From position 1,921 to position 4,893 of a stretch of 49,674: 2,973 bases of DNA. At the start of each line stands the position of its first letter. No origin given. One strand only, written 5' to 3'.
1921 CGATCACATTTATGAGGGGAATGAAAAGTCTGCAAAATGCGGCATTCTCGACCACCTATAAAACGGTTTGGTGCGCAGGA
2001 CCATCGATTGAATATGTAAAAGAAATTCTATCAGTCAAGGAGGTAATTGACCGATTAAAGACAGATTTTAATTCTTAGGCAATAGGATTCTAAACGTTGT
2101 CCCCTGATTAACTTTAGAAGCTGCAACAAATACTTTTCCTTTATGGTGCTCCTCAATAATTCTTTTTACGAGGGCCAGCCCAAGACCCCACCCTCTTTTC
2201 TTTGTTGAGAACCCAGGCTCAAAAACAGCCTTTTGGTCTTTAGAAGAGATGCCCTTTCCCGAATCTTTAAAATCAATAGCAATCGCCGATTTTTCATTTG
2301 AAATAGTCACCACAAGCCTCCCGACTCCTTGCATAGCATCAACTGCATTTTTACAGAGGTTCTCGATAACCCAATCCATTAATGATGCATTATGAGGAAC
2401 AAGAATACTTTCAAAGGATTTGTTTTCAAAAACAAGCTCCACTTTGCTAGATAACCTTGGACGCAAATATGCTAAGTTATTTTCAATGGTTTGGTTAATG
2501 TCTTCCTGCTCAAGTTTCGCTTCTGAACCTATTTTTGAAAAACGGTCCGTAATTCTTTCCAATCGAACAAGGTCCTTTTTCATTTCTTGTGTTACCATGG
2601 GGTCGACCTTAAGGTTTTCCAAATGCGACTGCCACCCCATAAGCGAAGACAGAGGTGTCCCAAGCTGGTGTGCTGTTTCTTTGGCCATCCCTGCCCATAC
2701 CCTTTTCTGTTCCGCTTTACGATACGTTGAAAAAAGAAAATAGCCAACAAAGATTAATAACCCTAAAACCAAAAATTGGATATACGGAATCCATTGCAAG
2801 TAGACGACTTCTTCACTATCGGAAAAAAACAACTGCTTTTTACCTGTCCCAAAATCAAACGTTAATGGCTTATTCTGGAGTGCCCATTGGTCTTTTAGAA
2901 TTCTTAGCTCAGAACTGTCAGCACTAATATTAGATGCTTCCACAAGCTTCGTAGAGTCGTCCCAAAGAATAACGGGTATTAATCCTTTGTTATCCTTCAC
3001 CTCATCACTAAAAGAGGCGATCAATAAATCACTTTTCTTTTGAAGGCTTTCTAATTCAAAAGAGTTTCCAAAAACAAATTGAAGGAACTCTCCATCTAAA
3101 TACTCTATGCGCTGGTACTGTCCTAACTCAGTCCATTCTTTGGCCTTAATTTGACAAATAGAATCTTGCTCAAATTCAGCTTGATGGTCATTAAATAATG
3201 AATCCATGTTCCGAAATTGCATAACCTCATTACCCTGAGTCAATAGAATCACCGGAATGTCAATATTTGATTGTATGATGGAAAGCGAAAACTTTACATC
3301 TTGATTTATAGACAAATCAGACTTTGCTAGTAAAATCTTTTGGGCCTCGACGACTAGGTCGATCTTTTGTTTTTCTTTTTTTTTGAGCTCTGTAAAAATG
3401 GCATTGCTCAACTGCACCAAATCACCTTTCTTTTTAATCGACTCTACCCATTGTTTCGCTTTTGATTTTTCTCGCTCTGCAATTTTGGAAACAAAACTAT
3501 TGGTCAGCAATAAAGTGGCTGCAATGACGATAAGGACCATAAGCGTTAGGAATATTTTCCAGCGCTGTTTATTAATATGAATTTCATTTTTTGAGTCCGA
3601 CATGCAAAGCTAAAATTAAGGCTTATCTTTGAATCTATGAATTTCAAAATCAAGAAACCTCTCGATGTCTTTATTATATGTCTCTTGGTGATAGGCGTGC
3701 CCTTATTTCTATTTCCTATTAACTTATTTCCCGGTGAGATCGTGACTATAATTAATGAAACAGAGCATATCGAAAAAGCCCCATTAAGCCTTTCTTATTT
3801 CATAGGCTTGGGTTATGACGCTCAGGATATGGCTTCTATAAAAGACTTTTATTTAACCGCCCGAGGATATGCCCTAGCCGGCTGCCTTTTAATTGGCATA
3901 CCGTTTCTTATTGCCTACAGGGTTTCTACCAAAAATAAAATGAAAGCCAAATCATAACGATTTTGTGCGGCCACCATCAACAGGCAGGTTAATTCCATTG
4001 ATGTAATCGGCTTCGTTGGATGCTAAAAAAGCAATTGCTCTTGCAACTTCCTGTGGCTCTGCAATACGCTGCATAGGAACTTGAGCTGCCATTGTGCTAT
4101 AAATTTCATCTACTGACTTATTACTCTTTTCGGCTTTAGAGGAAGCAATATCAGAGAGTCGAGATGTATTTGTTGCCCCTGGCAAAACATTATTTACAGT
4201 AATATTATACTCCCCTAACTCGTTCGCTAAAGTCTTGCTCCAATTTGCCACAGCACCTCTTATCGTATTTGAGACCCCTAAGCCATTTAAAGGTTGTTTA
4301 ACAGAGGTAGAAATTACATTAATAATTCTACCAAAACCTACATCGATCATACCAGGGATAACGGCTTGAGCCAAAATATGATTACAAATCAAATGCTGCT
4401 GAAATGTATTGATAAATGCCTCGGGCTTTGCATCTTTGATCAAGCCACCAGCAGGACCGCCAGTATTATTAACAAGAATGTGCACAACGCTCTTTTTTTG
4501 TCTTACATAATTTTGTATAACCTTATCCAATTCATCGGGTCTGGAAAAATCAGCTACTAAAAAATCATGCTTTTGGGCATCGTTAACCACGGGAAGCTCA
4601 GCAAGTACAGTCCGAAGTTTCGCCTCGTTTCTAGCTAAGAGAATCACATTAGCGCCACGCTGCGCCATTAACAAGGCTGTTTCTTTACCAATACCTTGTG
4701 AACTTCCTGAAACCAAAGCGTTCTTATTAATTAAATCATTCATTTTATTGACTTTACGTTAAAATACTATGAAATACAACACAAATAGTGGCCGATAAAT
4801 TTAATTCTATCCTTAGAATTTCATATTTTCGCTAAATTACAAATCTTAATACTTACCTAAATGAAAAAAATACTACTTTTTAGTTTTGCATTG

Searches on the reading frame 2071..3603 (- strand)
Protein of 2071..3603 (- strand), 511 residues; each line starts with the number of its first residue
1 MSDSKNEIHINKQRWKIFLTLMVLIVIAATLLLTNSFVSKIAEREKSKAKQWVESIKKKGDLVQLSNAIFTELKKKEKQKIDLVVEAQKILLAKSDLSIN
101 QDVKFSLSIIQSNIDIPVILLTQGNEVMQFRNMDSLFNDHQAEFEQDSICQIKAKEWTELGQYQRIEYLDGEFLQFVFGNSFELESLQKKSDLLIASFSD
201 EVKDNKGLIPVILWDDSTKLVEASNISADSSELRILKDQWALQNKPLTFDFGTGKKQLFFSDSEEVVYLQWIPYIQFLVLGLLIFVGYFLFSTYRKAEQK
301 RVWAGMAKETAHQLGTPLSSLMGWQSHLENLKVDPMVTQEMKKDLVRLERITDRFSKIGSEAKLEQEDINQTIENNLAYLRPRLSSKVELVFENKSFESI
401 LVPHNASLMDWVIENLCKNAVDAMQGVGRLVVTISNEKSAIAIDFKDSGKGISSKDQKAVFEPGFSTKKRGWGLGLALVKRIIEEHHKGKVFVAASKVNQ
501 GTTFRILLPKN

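Call 58: search_protein_families(library=pfam, proteins=[window:2071-3603:-], max_evalue=0.001)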
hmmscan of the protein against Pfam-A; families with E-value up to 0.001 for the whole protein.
window:2071-3603:- (511 aa): 2 families
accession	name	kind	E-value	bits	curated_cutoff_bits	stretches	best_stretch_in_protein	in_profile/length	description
PF02518.31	HATPase_c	-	9.6e-20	71.5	26.4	1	411-510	8-109/111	Histidine kinase-, DNA gyrase B-, and HSP90-like ATPase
PF14501.12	HATPase_c_5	-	0.00039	20.7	22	0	412-492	9-87/102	GHKL domain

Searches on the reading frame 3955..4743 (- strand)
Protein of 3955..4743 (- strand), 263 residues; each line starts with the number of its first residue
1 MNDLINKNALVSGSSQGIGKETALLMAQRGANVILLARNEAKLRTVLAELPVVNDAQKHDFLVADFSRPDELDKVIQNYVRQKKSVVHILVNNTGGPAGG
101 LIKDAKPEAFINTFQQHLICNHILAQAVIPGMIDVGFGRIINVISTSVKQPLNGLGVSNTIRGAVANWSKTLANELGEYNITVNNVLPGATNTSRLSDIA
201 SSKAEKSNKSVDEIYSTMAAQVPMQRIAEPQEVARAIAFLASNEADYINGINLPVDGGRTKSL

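Call 58: search_protein_families(library=pfam, proteins=[window:3955-4743:-], max_evalue=0.001)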
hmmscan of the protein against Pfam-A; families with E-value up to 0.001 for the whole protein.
window:3955-4743:- (263 aa): 4 families
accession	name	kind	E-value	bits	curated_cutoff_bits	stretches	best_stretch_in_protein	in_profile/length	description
PF13561.12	adh_short_C2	-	4.2e-41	141.5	27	1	15-259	5-235/236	Enoyl-(Acyl carrier protein) reductase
PF00106.31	adh_short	-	1.1e-35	123.3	26.6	1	7-199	1-190/195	short chain dehydrogenase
PF08659.16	KR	-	1.3e-05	25.6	22.6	1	10-128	4-123/180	KR domain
PF13460.12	NAD_binding_10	-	0.00075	19.9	27.2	1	15-192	3-147/184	NAD(P)H-binding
